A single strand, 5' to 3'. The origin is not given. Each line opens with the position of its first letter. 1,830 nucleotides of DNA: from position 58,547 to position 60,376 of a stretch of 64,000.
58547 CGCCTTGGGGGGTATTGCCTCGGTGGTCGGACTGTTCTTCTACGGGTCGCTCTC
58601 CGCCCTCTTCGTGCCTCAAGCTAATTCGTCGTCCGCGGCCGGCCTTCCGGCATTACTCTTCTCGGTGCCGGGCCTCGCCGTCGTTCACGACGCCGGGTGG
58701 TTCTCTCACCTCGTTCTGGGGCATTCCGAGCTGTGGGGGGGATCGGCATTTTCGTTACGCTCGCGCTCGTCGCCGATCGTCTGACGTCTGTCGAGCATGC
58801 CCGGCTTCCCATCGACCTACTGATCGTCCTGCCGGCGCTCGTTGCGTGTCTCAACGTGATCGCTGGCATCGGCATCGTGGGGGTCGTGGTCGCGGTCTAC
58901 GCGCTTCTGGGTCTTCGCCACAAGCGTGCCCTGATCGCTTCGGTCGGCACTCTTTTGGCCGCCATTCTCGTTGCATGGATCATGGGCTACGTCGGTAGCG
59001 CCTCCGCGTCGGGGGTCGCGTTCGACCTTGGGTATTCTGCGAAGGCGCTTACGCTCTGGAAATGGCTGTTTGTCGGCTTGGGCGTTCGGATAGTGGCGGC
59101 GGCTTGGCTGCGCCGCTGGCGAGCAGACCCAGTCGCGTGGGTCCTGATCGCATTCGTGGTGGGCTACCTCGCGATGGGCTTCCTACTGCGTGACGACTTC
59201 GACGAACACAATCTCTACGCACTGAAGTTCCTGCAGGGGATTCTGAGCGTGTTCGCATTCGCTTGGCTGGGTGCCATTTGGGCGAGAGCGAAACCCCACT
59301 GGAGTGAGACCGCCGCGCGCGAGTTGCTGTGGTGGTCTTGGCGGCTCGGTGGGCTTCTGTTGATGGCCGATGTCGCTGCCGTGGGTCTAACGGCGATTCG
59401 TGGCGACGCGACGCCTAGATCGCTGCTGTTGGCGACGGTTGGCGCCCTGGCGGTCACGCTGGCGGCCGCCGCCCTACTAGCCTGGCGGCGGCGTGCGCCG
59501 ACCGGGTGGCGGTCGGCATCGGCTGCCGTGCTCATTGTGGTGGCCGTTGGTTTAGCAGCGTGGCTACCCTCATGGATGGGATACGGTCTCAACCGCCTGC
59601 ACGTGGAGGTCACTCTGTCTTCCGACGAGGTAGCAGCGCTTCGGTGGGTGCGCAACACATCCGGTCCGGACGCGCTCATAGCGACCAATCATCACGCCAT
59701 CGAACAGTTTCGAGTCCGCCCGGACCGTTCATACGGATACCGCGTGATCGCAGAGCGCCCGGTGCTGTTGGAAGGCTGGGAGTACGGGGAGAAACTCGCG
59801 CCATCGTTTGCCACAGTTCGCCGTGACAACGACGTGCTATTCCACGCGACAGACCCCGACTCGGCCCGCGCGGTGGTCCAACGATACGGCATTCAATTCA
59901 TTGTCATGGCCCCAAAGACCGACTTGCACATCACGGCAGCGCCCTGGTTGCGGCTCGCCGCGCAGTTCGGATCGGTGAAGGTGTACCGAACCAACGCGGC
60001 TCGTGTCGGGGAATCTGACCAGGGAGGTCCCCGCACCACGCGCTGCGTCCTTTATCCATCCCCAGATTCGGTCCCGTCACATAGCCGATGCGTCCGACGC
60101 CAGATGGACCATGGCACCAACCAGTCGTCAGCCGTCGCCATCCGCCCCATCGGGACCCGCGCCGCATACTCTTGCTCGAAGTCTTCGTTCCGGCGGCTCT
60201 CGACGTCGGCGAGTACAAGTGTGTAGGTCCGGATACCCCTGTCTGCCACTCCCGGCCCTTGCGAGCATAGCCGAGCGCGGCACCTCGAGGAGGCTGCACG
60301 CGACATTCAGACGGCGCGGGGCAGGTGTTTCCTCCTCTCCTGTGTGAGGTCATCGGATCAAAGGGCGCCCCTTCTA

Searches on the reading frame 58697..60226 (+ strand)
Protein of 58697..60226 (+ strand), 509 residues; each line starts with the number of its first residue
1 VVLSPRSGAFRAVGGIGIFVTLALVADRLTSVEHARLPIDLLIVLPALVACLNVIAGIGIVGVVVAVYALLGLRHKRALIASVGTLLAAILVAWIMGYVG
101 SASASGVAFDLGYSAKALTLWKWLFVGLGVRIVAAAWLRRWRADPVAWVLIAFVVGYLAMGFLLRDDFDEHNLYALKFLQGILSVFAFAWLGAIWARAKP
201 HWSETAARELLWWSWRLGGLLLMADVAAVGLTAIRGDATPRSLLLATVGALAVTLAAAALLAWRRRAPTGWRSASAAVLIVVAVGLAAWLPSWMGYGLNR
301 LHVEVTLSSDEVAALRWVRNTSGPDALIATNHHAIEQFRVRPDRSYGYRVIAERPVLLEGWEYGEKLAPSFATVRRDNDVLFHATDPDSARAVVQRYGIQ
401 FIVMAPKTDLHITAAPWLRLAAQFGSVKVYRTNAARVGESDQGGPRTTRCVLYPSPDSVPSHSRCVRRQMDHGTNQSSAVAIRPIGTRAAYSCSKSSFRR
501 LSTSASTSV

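Call 55: search_protein_families(library=pfam, proteins=[window:58697-60226:+], max_evalue=0.1)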
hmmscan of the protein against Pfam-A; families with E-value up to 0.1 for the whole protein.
window:58697-60226:+ (509 aa): 2 families
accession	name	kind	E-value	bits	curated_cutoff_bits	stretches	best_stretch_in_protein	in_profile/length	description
PF01757.29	Acyl_transf_3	-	0.0026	17.3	31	1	135-268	142-270/326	Acyltransferase domain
PF20604.3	DUF6798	-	0.047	13.9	26.9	0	310-344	2-35/61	Domain of unknown function (DUF6798)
